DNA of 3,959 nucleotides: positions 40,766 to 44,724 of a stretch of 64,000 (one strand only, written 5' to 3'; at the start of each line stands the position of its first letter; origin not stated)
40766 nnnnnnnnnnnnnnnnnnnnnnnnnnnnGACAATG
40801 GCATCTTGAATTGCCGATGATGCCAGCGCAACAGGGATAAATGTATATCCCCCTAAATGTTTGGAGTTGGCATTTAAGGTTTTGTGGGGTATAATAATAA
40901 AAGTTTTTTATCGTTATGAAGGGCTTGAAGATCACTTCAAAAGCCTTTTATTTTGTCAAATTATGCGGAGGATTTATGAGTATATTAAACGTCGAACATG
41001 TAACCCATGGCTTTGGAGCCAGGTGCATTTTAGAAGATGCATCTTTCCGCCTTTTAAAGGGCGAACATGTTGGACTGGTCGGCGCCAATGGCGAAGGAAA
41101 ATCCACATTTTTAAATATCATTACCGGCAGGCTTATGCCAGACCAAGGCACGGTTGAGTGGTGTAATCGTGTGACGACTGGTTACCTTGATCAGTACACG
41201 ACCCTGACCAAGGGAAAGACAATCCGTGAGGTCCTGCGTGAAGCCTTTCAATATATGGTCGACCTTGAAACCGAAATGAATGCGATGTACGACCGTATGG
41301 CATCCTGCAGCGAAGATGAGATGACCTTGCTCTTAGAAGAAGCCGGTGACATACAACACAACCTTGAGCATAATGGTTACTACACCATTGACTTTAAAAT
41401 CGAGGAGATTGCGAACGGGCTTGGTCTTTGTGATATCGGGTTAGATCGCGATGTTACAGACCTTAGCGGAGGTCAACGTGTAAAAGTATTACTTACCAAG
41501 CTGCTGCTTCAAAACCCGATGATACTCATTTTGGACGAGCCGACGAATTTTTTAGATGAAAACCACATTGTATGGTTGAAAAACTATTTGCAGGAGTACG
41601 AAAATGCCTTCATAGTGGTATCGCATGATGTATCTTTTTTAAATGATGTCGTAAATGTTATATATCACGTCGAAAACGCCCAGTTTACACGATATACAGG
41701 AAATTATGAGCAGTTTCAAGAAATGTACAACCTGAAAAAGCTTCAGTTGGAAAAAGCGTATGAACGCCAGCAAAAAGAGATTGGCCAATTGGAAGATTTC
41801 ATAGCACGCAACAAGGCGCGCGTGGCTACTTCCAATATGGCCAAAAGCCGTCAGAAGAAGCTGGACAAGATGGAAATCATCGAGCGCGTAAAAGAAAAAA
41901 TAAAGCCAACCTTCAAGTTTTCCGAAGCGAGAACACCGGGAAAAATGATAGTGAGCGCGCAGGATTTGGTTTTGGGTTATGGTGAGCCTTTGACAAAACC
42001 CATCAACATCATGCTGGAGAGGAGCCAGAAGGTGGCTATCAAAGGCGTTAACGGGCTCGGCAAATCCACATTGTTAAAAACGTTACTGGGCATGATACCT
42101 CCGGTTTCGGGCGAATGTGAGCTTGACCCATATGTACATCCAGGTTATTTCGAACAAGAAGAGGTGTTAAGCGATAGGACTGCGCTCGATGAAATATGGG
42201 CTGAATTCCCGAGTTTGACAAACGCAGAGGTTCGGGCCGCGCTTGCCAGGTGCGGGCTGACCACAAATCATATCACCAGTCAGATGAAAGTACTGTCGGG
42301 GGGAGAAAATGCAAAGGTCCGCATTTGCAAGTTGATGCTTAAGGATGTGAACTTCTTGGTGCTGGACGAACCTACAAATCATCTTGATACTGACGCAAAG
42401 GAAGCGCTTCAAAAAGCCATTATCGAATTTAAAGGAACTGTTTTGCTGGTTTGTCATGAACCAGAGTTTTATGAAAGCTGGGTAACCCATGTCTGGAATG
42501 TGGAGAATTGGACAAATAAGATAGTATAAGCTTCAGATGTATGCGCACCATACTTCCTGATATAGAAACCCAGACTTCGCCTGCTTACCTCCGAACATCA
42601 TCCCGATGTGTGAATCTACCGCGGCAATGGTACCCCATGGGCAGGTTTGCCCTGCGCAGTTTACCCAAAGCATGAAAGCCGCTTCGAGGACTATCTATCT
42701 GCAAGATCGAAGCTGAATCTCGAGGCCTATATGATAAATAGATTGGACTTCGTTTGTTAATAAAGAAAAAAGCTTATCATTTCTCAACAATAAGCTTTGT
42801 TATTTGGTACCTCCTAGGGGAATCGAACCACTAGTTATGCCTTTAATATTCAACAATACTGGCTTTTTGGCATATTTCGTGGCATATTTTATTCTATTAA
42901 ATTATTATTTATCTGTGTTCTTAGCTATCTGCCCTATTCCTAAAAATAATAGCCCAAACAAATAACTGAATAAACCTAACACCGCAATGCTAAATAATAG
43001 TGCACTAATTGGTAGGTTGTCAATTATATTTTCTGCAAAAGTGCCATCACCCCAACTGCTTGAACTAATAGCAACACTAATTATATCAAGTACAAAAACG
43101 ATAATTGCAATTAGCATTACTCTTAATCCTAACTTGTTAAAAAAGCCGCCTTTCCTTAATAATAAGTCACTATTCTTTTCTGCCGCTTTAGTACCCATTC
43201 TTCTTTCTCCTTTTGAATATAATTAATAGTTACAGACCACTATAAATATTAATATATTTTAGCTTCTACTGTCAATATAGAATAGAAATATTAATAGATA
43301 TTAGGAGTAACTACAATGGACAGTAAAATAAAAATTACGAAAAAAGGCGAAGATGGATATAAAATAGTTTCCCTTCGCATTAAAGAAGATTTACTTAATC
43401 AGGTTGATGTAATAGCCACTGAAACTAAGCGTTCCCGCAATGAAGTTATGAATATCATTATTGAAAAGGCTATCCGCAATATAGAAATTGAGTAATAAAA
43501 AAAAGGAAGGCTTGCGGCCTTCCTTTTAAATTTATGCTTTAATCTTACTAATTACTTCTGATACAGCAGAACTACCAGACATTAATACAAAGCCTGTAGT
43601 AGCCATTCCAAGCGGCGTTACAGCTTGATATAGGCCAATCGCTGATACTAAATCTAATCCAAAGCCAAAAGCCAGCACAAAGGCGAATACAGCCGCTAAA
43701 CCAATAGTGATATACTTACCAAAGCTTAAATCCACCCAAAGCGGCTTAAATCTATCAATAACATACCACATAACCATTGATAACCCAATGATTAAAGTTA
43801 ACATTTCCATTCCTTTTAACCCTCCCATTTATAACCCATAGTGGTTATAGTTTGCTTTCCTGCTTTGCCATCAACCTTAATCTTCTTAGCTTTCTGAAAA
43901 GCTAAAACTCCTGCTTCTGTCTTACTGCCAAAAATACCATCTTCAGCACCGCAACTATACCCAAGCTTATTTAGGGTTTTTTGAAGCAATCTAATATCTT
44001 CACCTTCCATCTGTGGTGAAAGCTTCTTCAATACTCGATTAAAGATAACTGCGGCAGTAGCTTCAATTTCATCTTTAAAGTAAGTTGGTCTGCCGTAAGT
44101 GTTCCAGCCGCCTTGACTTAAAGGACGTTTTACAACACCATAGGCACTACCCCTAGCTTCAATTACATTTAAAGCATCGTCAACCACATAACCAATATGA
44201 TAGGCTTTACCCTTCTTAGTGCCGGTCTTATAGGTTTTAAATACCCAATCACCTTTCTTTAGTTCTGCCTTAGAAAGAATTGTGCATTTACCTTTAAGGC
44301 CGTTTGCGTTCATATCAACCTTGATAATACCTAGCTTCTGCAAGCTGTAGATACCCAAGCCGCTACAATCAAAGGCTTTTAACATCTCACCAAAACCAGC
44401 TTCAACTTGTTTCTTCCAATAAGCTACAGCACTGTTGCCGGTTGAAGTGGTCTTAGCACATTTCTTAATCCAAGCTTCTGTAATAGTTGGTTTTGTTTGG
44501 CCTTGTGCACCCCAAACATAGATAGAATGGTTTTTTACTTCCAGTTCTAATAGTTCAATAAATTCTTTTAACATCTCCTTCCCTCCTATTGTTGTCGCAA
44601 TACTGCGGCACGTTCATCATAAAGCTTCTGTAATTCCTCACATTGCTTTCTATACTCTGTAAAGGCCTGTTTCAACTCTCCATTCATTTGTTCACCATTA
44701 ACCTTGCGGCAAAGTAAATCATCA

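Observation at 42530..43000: Abrupt ~30-point GC drop at a tRNA 3' fragment: prophage strongly mismatched to host composition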

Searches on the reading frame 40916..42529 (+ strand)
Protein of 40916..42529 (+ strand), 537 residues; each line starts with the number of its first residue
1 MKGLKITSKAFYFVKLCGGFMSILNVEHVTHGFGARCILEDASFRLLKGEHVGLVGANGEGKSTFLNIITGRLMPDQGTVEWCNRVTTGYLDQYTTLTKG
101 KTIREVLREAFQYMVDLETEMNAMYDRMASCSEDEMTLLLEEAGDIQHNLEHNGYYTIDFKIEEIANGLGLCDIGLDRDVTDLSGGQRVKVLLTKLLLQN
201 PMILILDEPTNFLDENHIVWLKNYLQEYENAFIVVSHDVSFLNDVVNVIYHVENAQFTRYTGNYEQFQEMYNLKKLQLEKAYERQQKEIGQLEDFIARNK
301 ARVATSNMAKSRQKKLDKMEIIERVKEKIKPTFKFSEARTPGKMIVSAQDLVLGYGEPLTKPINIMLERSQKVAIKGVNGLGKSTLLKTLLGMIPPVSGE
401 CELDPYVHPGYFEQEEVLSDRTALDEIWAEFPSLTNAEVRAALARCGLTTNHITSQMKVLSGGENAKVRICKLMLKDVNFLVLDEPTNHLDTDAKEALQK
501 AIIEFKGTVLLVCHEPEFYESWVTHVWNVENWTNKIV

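Call 6: search_protein_families(library=pfam, proteins=[window:40916-42529:+])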
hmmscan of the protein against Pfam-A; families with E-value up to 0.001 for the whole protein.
window:40916-42529:+ (537 aa): 7 families
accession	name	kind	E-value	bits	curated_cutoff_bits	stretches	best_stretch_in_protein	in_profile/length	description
PF00005.33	ABC_tran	-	3.9e-47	160.7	25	2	39-211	1-137/137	ABC transporter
PF12848.13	ABC_tran_Xtn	-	1.1e-22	80.4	25.9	1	251-335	2-85/85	ABC transporter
PF02463.25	SMC_N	-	6.9e-11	42.4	40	0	182-252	136-211/220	RecF/RecN/SMC N terminal domain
PF13304.12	AAA_21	-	1.5e-10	42.1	27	0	374-417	3-65/304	AAA domain, putative AbiEii toxin, Type IV TA system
PF13555.12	AAA_29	-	1.1e-05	25.5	27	0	51-77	24-50/61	P-loop containing region of AAA domain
PF03193.22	RsgA_GTPase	-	0.00015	22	30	0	46-73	103-130/174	RsgA GTPase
PF00910.28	RNA_helicase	-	0.00085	20.2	21.5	0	54-95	3-48/105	RNA helicase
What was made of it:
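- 40976..42529 (+): Last host gene before the junction: an ABC-F type ATPase (two ABC_tran domains plus ABC_tran_Xtn). Its G+C is 44.5%, as in its orthologues. Pfam (call 6).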

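Call 8: find_encoding_contigs(protein=window:40916-42529:+, flank=10000, max_places=10)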
Protein window:40916-42529:+ (537 aa): no gene with exactly this product is on record in the collection.
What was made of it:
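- Tried and rejected: An exact-protein look-up of the 537-aa ABC-F ORF failed, because the public gene call starts 20 codons later (call 8).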

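Call 10: find_encoding_contigs(protein=window:40976-42529:+, flank=10000, max_places=10)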
Protein window:40976-42529:+ (517 aa): 3 contigs read that carry it; 1 place shown.
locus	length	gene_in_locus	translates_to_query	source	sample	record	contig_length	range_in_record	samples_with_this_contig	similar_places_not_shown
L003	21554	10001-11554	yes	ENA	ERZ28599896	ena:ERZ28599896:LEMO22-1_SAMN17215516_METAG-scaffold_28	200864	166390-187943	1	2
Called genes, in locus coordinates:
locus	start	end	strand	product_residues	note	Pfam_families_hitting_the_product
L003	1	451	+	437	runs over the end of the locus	PF08013:GatZ_KbaZ-like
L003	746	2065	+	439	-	PF01547:SBP_bac_1, PF13416:SBP_bac_8, PF13531:SBP_bac_11 (faint), PF13343:SBP_bac_6 (faint)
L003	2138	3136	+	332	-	PF00528:BPD_transp_1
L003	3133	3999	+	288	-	PF00528:BPD_transp_1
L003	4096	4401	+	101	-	-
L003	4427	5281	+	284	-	PF13353:Fer4_12, PF04055:Radical_SAM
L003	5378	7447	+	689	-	PF02901:PFL-like, PF01228:Gly_radical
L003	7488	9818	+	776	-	PF12833:HTH_18, PF00165:HTH_AraC (weak)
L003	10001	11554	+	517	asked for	PF02463:SMC_N (faint), PF00005:ABC_tran, PF13304:AAA_21 (faint), PF13555:AAA_29 (faint), PF12848:ABC_tran_Xtn, PF00005:ABC_tran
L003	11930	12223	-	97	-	-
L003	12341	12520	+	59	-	-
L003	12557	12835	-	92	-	-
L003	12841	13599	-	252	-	PF00877:NLPC_P60 (weak), PF01471:PG_binding_1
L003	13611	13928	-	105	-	-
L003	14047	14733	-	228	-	-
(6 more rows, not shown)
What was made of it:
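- Tried and rejected: It worked with the 517-aa form (call 10).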

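Call 12: find_related_loci(query=window:40976-42529:+, collection=genome_contigs, flank=10000)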
Query window:40976-42529:+ (517 aa) in genome_contigs; peptide patterns used: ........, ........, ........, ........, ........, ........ (x = any residue, [..] = any of these).
599 stretches matched a pattern (row limit reached: there are more); 591 encode a relative of the query (tblastn E <= 1e-3); the best 80 are kept; 80 distinct loci.
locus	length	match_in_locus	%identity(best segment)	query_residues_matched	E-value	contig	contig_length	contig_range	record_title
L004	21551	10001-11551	93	1-517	0e+0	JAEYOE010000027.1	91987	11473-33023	MAG: Bacillota bacterium isolate OH_CBB_13 k127_1817841, whole genome shotgun sequence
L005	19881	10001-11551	92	1-517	0e+0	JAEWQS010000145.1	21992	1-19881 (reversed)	MAG: Bacillota bacterium isolate OH_SBrB_29 k127_824232, whole genome shotgun sequence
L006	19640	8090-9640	93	1-517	0e+0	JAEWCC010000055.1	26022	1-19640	MAG: Bacillota bacterium isolate OH_PBB_276 k127_1629987, whole genome shotgun sequence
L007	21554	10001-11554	92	1-517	0e+0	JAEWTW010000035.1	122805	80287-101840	MAG: Bacillota bacterium isolate OH_SDB_160 k127_874248, whole genome shotgun sequence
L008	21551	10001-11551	91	1-517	0e+0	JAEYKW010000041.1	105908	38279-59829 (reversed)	MAG: Bacillota bacterium isolate OH_HFB_467 k127_894472, whole genome shotgun sequence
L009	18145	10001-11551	92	1-517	0e+0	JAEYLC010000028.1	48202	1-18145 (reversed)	MAG: Bacillota bacterium isolate OH_HFB_48 k127_626754, whole genome shotgun sequence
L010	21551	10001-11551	78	1-517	0e+0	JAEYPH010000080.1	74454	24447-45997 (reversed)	MAG: Bacillota bacterium isolate OH_CBB_189 k127_123030, whole genome shotgun sequence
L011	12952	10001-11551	75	1-517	0e+0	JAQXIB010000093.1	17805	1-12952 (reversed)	MAG: Clostridiales bacterium isolate SUG1214 k141_9630073, whole genome shotgun sequence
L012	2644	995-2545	74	1-517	0e+0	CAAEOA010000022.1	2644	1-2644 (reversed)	MAG TPA_asm: Ruminococcaceae bacterium, isolate HGM13222, WGS project CAAEOA010000000 data, contig: ERS537327_19_k99_120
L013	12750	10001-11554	75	1-517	0e+0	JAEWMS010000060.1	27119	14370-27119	MAG: Bacillota bacterium isolate OH_PDB_143 k127_56538, whole genome shotgun sequence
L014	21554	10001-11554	74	1-517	0e+0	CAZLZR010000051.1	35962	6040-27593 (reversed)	MAG TPA_asm: uncultured Acetivibrio sp. isolate binchicken_co152_19 genome assembly, contig: NODE_1373_length_35962_cov_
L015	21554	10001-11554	75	1-517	0e+0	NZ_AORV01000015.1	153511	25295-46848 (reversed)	Ruminiclostridium cellobioparum subsp. termitidis CT1112 Ct_contig00017, whole genome shotgun sequence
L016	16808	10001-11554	75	1-517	0e+0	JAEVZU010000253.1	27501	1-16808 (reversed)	MAG: Bacillota bacterium isolate OH_PBB_181 k127_535448, whole genome shotgun sequence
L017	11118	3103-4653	75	1-517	0e+0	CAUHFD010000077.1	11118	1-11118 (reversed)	MAG TPA_asm: uncultured Eubacteriales bacterium isolate SRR16279963_bin.38_MetaWRAP_v1.3_MAG genome assembly, contig: ER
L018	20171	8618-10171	74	1-517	0e+0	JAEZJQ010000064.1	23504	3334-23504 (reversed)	MAG: Bacillota bacterium isolate OH_CDB_241 k127_2035053, whole genome shotgun sequence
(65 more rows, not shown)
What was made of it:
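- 40976..42529 (+): It is 91-93% identical in protein to MAGs L004-L009 (call 12).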

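Call 22: search_protein_families(library=pfam, proteins=[L008:11941-13680:+, L008:14575-16392:-, L008:16789-17481:-, L008:14062-14490:-, L009:12527-15229:-, L009:11811-12527:-, L009:15132-15602:-, L009:16253-17890:-, L008:18236-18811:+])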
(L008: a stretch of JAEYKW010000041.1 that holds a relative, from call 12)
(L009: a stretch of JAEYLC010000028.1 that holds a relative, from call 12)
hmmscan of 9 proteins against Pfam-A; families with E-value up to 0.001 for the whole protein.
L008:11941-13680:+ (579 aa): 1 family
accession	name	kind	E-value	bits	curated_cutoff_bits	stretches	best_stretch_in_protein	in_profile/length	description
PF24389.1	ORC-CDC6-like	-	5.1e-09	35.9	27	1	20-360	7-317/571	ORC-CDC6-like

L008:14575-16392:- (605 aa): 15 families
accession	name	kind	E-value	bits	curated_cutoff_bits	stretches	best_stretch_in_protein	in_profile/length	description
PF00005.33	ABC_tran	-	1.4e-53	181.6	25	2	26-156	2-137/137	ABC transporter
PF12848.13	ABC_tran_Xtn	-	1.6e-15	57.4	25.9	1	195-270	1-77/85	ABC transporter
PF16326.10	ABC_tran_CTD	-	9e-14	51.9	32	1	530-596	1-69/69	ABC transporter C-terminal domain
PF13304.12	AAA_21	-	1.5e-12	48.7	27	0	39-88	3-64/304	AAA domain, putative AbiEii toxin, Type IV TA system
PF02463.25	SMC_N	-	6.8e-10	39.2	40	0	85-192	95-206/220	RecF/RecN/SMC N terminal domain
PF13555.12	AAA_29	-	1.5e-06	28.2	27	0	315-333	24-42/61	P-loop containing region of AAA domain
PF00006.31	ATP-synt_ab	-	3.1e-05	24.1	29.5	0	27-62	6-41/213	ATP synthase alpha/beta family, nucleotide-binding domain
PF01926.29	MMR_HSR1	-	4e-05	24.1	21.9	0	315-370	1-52/113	50S ribosome-binding GTPase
PF13238.12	AAA_18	-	4.4e-05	24.4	29.4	0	38-96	1-62/128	AAA domain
PF13175.12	AAA_15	-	4.5e-05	23.7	32.1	0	308-333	18-43/374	AAA ATPase domain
PF03308.22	MeaB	-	5.2e-05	22.8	23.1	0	20-55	18-53/273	Methylmalonyl Co-A mutase-associated GTPase MeaB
PF00931.28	NB-ARC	-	0.00062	19.5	23.5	0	315-360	20-65/248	NB-ARC domain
PF00350.29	Dynamin_N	-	0.00063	20.2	27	0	316-360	1-46/168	Dynamin family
PF05729.18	NACHT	-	0.00082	19.7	26.7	0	316-336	3-23/167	NACHT domain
PF19263.5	DUF5906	-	0.00094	20.3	27.6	0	41-63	2-27/114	Family of unknown function (DUF5906)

L008:16789-17481:- (230 aa): 0 families

L008:14062-14490:- (142 aa): 1 family
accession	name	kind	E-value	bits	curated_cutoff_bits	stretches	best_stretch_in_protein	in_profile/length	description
PF02639.20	DUF188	-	4.3e-44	149.7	24.3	1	15-141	1-128/130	Uncharacterized BCR, YaiI/YqxD family COG1671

L009:12527-15229:- (900 aa): 4 families
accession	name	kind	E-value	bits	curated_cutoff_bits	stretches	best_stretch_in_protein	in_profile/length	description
PF00176.29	SNF2-rel_dom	-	1.8e-59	201.7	24.9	1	445-713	1-289/290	SNF2-related domain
PF12419.13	DUF3670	-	5.3e-31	107.6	27.6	1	266-393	3-135/136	SNF2 Helicase protein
PF00271.37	Helicase_C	-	7.1e-23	81.4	23.5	1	731-841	2-110/110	Helicase conserved C-terminal domain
PF04851.21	ResIII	-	1.6e-10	41.6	22.5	1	442-591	4-163/164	Type III restriction enzyme, res subunit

L009:11811-12527:- (238 aa): 1 family
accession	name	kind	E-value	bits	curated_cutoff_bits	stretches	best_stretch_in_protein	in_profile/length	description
PF04434.22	SWIM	-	0.00032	20.6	19.6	1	161-179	14-35/38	SWIM zinc finger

L009:15132-15602:- (156 aa): 1 family
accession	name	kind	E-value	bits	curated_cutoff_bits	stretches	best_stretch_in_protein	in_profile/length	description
PF03682.18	UPF0158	-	1.1e-05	26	21.1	1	1-148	4-135/157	Uncharacterised protein family (UPF0158)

L009:16253-17890:- (545 aa): 1 family
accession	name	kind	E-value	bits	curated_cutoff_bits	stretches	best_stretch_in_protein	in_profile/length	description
PF13687.11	DUF4153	-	1.6e-59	202.4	27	1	129-490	2-367/373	Domain of unknown function (DUF4153)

L008:18236-18811:+ (191 aa): 1 family
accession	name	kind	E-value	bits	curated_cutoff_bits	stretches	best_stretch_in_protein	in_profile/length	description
PF14340.12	DUF4395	-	5.2e-31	108.1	24.5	1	45-177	2-128/130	Domain of unknown function (DUF4395)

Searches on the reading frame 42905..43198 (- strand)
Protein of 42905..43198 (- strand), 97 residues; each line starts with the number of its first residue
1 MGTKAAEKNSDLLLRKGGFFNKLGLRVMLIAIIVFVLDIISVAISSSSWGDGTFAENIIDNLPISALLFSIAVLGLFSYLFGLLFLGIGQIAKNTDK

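Call 6: search_protein_families(library=pfam, proteins=[window:42905-43198:-])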
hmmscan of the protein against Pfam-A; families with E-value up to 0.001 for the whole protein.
window:42905-43198:- (97 aa): 0 families

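Call 46: search_protein_families(library=phrogs, proteins=[window:42905-43198:-], max_evalue=0.001)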
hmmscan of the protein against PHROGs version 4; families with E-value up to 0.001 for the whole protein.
window:42905-43198:- (97 aa): 0 families
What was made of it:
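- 42905..43198 (-): Small protein of 97 aa with two hydrophobic stretches that I read as membrane-spanning (my reading of the translation; no prediction run), encoded next to the att site. It may be a moron or an exclusion gene. Its function is unknown. No Pfam or PHROG match (calls 6, 46).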

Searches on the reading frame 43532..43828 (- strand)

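Call 6: search_protein_families(library=pfam, proteins=[window:43532-43828:-])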
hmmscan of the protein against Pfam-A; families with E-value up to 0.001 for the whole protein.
window:43532-43828:- (98 aa): 0 families

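Call 46: search_protein_families(library=phrogs, proteins=[window:43532-43828:-], max_evalue=0.001)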
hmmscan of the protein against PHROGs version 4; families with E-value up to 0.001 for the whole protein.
window:43532-43828:- (98 aa): 1 family
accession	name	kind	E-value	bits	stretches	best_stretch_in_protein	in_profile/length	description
phrog_20258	-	unknown function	8e-05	23.8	1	7-97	1-89/99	-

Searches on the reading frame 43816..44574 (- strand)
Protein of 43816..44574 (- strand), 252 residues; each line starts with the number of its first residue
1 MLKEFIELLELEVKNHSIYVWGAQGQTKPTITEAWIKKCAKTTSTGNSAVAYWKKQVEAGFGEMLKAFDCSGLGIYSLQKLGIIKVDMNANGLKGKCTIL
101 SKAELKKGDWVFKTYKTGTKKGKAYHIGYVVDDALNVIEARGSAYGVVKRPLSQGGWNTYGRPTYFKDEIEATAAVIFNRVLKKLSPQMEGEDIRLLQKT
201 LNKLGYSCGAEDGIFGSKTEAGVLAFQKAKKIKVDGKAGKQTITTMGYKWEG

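Call 6: search_protein_families(library=pfam, proteins=[window:43816-44574:-])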
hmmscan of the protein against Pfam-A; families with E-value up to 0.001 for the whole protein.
window:43816-44574:- (252 aa): 3 families
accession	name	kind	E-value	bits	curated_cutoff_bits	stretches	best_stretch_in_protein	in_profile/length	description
PF01471.23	PG_binding_1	-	1.7e-17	63.8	23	1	191-246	2-57/57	Putative peptidoglycan binding domain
PF00877.26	NLPC_P60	-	3.1e-07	30.8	23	1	63-159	9-98/105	NlpC/P60 family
PF09374.15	PG_binding_3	-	0.0007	20.2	24.6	0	194-223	3-31/76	Predicted Peptidoglycan domain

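Call 9: find_encoding_contigs(protein=window:43816-44574:-, flank=10000, max_places=10)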
Protein window:43816-44574:- (252 aa): 4 contigs read that carry it; 2 places shown.
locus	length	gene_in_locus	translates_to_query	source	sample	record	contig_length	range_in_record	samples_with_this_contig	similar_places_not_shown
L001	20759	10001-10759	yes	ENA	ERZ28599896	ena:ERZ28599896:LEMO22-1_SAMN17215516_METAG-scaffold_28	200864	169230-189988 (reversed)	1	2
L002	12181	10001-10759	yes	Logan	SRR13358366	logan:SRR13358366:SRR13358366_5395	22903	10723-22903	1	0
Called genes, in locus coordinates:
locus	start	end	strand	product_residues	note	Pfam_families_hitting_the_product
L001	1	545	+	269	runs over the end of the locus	-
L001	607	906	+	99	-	PF05135:Phage_connect_1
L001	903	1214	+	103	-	-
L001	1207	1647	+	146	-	PF04883:HK97-gp10_like (weak)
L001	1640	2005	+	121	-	-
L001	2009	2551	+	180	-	-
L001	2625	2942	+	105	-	-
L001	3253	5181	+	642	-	-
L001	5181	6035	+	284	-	PF05709:Sipho_tail, PF22768:SPP1_Dit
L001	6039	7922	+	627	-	PF14594:Sipho_Gp37, PF21939:Gp10_C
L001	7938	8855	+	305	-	PF12789:PTR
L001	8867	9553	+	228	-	-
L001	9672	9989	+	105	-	-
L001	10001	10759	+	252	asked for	PF00877:NLPC_P60 (weak), PF01471:PG_binding_1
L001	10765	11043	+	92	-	-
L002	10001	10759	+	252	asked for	PF00877:NLPC_P60 (weak), PF01471:PG_binding_1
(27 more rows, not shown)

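Call 36: find_related_loci(query=window:43816-44574:-, collection=metagenome_contigs, flank=10000)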
Query window:43816-44574:- (252 aa) in metagenome_contigs; peptide patterns used: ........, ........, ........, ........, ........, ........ (x = any residue, [..] = any of these).
48 stretches matched a pattern; 4 encode a relative of the query (tblastn E <= 1e-3); 4 distinct loci.
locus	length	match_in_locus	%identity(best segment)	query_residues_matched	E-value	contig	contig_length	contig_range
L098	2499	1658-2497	48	2-250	1e-77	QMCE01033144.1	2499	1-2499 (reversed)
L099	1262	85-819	48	2-252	8e-71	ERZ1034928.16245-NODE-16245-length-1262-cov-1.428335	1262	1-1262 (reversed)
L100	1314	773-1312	51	2-184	8e-52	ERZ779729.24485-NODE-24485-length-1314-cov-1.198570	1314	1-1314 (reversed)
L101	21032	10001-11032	47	2-252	5e-64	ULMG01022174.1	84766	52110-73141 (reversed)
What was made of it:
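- Tried and rejected: A metagenome scan with the endolysin gave only 47-51% identical relatives on mostly short contigs (call 36).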
